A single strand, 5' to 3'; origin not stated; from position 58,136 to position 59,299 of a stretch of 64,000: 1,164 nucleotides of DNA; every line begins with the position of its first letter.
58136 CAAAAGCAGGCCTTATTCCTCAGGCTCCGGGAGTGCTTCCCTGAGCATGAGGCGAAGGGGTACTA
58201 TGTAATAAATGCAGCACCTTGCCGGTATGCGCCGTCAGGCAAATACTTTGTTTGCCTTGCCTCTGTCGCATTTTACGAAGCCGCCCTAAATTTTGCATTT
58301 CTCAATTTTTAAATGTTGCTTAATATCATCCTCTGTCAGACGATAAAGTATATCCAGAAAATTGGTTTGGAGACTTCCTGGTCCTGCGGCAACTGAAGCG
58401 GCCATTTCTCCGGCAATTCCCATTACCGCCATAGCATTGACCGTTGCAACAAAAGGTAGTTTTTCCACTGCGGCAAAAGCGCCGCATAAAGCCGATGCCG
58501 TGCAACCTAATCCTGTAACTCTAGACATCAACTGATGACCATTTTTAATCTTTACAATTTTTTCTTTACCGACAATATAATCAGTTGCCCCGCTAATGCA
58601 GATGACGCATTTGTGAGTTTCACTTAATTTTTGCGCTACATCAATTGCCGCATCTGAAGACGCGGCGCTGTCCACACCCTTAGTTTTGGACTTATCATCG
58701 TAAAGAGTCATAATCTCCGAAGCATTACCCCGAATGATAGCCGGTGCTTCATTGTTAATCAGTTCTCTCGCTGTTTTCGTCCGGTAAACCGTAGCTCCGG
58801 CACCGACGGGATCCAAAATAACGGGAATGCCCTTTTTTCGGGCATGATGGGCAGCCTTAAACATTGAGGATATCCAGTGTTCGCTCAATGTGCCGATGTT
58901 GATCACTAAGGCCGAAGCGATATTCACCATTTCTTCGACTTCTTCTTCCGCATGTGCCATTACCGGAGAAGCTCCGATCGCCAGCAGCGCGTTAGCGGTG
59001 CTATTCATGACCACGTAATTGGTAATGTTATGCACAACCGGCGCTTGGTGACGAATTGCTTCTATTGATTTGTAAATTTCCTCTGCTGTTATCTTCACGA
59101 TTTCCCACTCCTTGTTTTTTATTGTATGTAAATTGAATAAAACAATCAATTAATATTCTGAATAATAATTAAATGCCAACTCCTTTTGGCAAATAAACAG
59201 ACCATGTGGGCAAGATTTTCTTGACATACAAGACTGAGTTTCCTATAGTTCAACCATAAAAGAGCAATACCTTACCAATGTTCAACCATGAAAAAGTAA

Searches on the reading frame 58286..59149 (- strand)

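Call 42: search_protein_families(library=pfam, proteins=[window:58286-59149:-], max_evalue=0.001)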
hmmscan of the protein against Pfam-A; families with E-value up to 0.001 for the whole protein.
window:58286-59149:- (287 aa): 2 families
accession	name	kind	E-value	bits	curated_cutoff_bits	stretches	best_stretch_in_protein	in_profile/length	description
PF02110.20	HK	-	3.7e-82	275.9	27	1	29-273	1-246/247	Hydroxyethylthiazole kinase family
PF01256.23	Carb_kinase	-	8.4e-10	39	27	1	45-263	35-235/242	NAD(P)H-hydrate dehydratase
